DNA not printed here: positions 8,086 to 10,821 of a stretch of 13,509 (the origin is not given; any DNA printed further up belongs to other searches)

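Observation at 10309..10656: DNA-level perfect 42-bp tandem repeats with 126-bp and 90-bp higher-order structure: likely length-variable region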

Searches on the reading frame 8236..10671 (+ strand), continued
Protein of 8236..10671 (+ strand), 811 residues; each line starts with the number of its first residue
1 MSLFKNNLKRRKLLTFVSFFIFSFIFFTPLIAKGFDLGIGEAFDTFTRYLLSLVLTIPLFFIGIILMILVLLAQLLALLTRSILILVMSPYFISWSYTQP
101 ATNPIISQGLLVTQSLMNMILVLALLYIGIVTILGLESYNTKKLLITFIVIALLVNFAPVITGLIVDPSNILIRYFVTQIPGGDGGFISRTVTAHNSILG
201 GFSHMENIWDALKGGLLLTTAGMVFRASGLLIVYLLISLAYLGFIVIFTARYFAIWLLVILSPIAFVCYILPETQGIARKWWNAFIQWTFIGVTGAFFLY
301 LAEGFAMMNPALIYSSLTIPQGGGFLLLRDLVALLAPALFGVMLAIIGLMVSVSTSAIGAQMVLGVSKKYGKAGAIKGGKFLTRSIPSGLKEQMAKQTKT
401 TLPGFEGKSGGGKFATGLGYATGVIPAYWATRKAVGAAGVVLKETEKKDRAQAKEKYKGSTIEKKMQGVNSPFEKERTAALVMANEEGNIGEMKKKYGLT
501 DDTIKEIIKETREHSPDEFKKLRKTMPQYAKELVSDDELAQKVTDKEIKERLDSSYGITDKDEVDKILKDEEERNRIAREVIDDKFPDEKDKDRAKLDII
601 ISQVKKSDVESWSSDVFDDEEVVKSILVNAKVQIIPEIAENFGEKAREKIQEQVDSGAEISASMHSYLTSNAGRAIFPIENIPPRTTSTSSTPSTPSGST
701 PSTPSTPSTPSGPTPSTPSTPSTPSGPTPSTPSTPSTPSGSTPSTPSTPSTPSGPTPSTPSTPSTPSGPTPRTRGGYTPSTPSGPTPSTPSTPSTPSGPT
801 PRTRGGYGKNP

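Call 49: fold_search(model_id=the predicted structure, library=pdb)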
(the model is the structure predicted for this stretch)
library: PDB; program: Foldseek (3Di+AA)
matches with E <= 10: 124; with E <= 0.001: 0
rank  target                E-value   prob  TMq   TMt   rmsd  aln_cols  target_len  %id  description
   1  8rt9_F                6.8e-02  1.00  0.20  0.48   7.9       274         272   13  Stalk complex full-length structure (TrwJ/VirB5-TrwI/VirB6) from the fully-assembled R388 type IV secretion system det (released 2024-06-19)
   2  8rtd_L                1.6e-01  1.00  0.19  0.46   8.2       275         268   14  Stalk-Arches-IMC structure from the fully-assembled R388 type IV secretion system determined by cryo-EM. (released 2024-06-19)
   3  2npp_A                3.0e-01  0.18  0.11  0.14  25.0       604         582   11  Structure of the Protein Phosphatase 2A Holoenzyme (released 2006-12-12)
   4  7o3v_G                3.1e-01  0.99  0.20  0.47   7.2       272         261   10  Stalk complex structure (TrwJ/VirB5-TrwI/VirB6) from the fully-assembled R388 type IV secretion system determined by c (released 2022-06-22)
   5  1b3u_A                4.0e-01  0.13  0.09  0.11  25.3       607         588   11  CRYSTAL STRUCTURE OF CONSTANT REGULATORY DOMAIN OF HUMAN PP2A, PR65ALPHA (released 1999-04-12)
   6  6yvu_D                4.6e-01  0.12  0.09  0.08  27.7       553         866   13  Condensin complex from S.cerevisiae ATP-free apo non-engaged state (released 2020-07-15)
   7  3dw8_A                5.4e-01  0.12  0.10  0.12  24.1       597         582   11  Structure of a Protein Phosphatase 2A Holoenzyme with B55 subunit (released 2008-10-07)
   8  7o3v_F                6.3e-01  0.91  0.17  0.41  10.7       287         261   13  Stalk complex structure (TrwJ/VirB5-TrwI/VirB6) from the fully-assembled R388 type IV secretion system determined by c (released 2022-06-22)
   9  8rtd_H                6.6e-01  0.84  0.14  0.39  16.1       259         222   12  Stalk-Arches-IMC structure from the fully-assembled R388 type IV secretion system determined by cryo-EM. (released 2024-06-19)
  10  4pju_A                7.1e-01  0.08  0.09  0.08  29.8       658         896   11  crystal structure of human Stromal Antigen 2 (SA2) in complex with Sister Chromatid Cohesion protein 1 (Scc1) (released 2014-08-27)
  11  7o3v_J                7.4e-01  0.97  0.21  0.52   8.4       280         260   11  Stalk complex structure (TrwJ/VirB5-TrwI/VirB6) from the fully-assembled R388 type IV secretion system determined by c (released 2022-06-22)
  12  8rtd_I                7.4e-01  0.63  0.12  0.34  12.7       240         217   12  Stalk-Arches-IMC structure from the fully-assembled R388 type IV secretion system determined by cryo-EM. (released 2024-06-19)
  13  7uni_C                7.7e-01  0.16  0.07  0.19  26.7       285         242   11  De novo designed chlorophyll dimer protein with Zn pheophorbide a methyl ester, SP2-ZnPPaM (released 2023-04-19)
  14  4p6z_B                9.4e-01  0.12  0.10  0.13  25.1       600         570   11  Crystal structure of the human BST2 cytoplasmic domain and the HIV-1 Vpu cytoplasmic domain bound to the clathrin adap (released 2014-05-21)
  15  7o3v_H                1.2e+00  0.72  0.14  0.45  10.6       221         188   12  Stalk complex structure (TrwJ/VirB5-TrwI/VirB6) from the fully-assembled R388 type IV secretion system determined by c (released 2022-06-22)
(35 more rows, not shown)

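Call 58: search_protein_families(library=pfam, proteins=[P0020, P0052, P0075, P0067], max_evalue=0.01)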
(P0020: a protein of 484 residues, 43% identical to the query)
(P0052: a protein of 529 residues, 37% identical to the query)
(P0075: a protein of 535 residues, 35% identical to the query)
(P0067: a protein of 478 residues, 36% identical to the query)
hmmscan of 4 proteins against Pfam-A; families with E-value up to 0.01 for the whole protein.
P0020 (484 aa): 3 families
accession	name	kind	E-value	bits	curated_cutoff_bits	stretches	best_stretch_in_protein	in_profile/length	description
PF13248.11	Zn_ribbon_3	-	2.4e-07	30.4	27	1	459-483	3-26/26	zinc-ribbon domain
PF10571.15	UPF0547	-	2.2e-05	24.9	29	1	459-484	1-25/26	Uncharacterised protein family UPF0547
PF01155.25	HypA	-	0.0093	16.4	28.9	0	435-480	44-93/112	Hydrogenase/urease nickel incorporation, metallochaperone, hypA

P0052 (529 aa): 5 families
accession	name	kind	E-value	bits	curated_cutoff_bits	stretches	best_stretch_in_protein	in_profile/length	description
PF13248.11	Zn_ribbon_3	-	1.1e-09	37.8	27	2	507-529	4-26/26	zinc-ribbon domain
PF12773.13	DZR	-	7.9e-08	32.8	27.3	1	484-526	1-45/45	Double zinc ribbon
PF13240.11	Zn_Ribbon_1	-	1e-07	31.9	25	1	508-528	2-22/23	zinc-ribbon domain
PF17032.10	Zn_ribbon_15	-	0.00028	22.1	28.9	0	480-502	51-73/73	zinc-ribbon family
PF24460.1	DUF7575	-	0.0047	16.7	28.5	1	505-528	3-26/28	Domain of unknown function (DUF7575)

P0075 (535 aa): 6 families
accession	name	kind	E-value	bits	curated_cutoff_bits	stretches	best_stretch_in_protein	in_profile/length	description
PF13240.11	Zn_Ribbon_1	-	2.7e-10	40.1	25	2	511-532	2-23/23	zinc-ribbon domain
PF12773.13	DZR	-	1.1e-08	35.5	27.3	1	487-529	1-45/45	Double zinc ribbon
PF13248.11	Zn_ribbon_3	-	1.5e-08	34.3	27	1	510-532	4-26/26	zinc-ribbon domain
PF17032.10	Zn_ribbon_15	-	0.0003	22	28.9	0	484-505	52-73/73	zinc-ribbon family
PF24463.1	DUF7577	-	0.0011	18.9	28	1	510-533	4-27/27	Domain of unknown function (DUF7577)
PF18912.6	DZR_2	-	0.0074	16.5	27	0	485-528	8-55/56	Double zinc ribbon domain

P0067 (478 aa): 6 families
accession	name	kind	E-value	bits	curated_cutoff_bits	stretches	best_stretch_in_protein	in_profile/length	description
PF13240.11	Zn_Ribbon_1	-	6.6e-06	26.2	25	1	456-476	2-22/23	zinc-ribbon domain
PF13248.11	Zn_ribbon_3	-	4.6e-05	23.2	27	1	454-476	3-25/26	zinc-ribbon domain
PF12773.13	DZR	-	0.00049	20.6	27.3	1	454-474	25-45/45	Double zinc ribbon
PF04610.19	TrbL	-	0.0015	18.8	25.9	1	184-307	82-209/215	TrbL/VirB6 plasmid conjugal transfer protein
PF18912.6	DZR_2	-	0.0017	18.5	27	1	450-478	18-47/56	Double zinc ribbon domain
PF17032.10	Zn_ribbon_15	-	0.0097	17.1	28.9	0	446-474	45-73/73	zinc-ribbon family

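Call 65: search_protein_representatives(protein=window:8236-10293:+)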
Query: 686 residues. Proteins with E-value up to 0.001 (for the whole library): 14313; up to 1e-10: 6114; up to 1e-30: 577. The best 150 are listed.
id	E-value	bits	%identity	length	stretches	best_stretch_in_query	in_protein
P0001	0.0e+00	1475.7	100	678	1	1-678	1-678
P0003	1.4e-89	317.7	41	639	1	51-562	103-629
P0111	8.3e-84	298.6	43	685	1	9-532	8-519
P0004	2.8e-77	277.0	41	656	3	49-309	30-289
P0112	1.2e-75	271.6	36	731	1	9-600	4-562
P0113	5.7e-74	266.1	39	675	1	30-555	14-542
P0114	1.0e-73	265.2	35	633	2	47-540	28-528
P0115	1.5e-71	258.0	39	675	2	38-532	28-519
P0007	2.4e-70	254.1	40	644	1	51-533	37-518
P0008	8.0e-70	252.4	42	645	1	15-409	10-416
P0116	2.5e-69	250.7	36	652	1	1-543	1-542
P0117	3.7e-69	250.2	35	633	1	3-557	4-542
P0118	2.8e-68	247.2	35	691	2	58-513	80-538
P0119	1.2e-67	245.2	38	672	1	12-554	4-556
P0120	4.8e-67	243.2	35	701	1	13-554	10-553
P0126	1.2e-64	235.2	35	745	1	22-591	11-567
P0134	1.2e-60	222.0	38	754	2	60-528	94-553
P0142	7.8e-58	212.7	36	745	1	64-538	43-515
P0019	1.7e-56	208.4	41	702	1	16-387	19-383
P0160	7.4e-54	199.6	35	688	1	25-533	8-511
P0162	1.1e-53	199.1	35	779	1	37-543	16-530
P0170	4.0e-52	193.9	46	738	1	62-385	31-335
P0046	2.0e-50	188.3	35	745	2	48-470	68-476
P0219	8.7e-48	179.5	35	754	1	75-533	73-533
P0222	1.8e-47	178.5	32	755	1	62-535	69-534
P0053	5.3e-47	177.0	32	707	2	49-539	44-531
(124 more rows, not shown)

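Call 67: search_protein_families(library=pfam, proteins=[P0222, P0219, P0010, P0126, P0134, P0162, P0170, P0019], max_evalue=10)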
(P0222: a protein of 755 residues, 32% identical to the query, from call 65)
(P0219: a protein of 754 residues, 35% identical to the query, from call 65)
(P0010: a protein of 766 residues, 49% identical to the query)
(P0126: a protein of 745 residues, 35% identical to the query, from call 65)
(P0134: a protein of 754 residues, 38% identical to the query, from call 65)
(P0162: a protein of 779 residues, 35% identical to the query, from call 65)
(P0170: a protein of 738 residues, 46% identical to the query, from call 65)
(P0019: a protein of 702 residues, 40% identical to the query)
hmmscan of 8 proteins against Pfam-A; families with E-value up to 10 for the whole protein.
P0222 (755 aa): 2 families
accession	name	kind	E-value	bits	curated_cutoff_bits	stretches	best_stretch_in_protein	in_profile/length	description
PF15797.10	DUF4706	-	0.033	15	27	1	490-558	28-90/108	Domain of unknown function (DUF4706)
PF11727.13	ISG65-75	-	0.39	10.3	25.1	1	652-679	241-268/281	Invariant surface glycoprotein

P0219 (754 aa): 1 family
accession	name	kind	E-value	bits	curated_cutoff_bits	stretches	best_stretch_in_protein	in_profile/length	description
PF23931.1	Terminase_6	-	0.058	14.3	27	1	471-511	38-76/96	Terminase small subunit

P0010 (766 aa): 0 families

P0126 (745 aa): 2 families
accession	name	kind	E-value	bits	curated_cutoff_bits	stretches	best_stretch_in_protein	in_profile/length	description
PF04610.19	TrbL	-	1.2e-06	28.9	25.9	1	119-297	16-190/215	TrbL/VirB6 plasmid conjugal transfer protein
PF13646.12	HEAT_2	-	0.074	13.8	27.7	1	507-553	38-83/88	HEAT repeats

P0134 (754 aa): 1 family
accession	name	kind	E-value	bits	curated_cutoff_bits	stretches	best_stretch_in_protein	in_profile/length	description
PF04610.19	TrbL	-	0.0086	16.3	25.9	1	223-332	79-184/215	TrbL/VirB6 plasmid conjugal transfer protein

P0162 (779 aa): 0 families

P0170 (738 aa): 0 families

P0019 (702 aa): 1 family
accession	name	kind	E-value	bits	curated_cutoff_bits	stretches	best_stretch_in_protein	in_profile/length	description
PF04610.19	TrbL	-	4.2e-06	27.1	25.9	1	146-315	25-190/215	TrbL/VirB6 plasmid conjugal transfer protein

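Call 85: list_cluster_members(proteins=[P0170, P0162, P0160, P0027, P0053, P0042, P0062, P0005, P0222, P0142])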
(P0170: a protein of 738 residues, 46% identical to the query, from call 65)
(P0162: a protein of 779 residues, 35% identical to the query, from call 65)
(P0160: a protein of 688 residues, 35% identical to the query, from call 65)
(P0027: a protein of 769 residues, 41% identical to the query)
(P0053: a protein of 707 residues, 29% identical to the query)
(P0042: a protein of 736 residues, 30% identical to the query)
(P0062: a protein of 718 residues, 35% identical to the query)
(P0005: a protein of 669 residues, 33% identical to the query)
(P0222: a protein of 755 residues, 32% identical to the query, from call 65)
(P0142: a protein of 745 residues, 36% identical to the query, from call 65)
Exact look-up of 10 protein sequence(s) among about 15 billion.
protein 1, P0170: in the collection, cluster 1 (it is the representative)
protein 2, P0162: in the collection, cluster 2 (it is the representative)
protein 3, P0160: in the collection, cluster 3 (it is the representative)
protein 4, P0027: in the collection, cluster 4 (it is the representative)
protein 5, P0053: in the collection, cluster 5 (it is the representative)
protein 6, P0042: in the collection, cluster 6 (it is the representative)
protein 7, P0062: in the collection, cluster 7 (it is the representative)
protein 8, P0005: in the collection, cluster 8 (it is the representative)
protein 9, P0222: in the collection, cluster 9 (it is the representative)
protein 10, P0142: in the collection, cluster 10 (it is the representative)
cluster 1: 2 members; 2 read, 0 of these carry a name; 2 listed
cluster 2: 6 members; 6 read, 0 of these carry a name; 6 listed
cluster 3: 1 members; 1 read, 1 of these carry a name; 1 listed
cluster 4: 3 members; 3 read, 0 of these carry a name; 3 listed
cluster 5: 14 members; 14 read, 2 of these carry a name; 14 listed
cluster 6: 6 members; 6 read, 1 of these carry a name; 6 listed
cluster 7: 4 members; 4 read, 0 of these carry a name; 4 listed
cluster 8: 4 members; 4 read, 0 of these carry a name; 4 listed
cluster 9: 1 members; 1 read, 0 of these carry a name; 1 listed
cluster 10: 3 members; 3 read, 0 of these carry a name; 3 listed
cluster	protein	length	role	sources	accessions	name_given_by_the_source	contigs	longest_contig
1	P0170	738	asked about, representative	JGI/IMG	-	-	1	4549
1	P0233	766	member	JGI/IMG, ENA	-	-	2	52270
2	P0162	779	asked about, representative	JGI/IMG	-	-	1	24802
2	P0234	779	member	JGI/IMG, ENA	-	-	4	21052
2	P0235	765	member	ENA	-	-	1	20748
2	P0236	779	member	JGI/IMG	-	-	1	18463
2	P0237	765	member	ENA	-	-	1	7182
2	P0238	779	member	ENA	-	-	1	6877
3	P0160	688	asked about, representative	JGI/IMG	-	hypothetical protein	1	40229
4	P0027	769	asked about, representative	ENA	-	-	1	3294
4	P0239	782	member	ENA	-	-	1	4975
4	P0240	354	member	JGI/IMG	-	-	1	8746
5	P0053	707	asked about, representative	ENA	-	-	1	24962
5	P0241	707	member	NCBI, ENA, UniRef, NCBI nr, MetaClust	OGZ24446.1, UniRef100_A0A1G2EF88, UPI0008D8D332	MAG: hypothetical protein A2W71_02025 [Candidatus Nealsonbacteria bacterium ... | Uncharacterized protein n=2 Tax=Candidatus Nealsoniibacteriota TaxID=1817911 ... | status=active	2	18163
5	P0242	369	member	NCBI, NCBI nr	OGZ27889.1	MAG: hypothetical protein A3F95_02300 [Candidatus Nealsonbacteria bacterium ...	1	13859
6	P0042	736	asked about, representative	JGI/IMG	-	-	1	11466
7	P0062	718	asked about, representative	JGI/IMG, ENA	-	-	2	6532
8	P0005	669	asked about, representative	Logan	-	-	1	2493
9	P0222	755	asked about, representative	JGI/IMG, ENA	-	-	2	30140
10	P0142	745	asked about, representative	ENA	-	-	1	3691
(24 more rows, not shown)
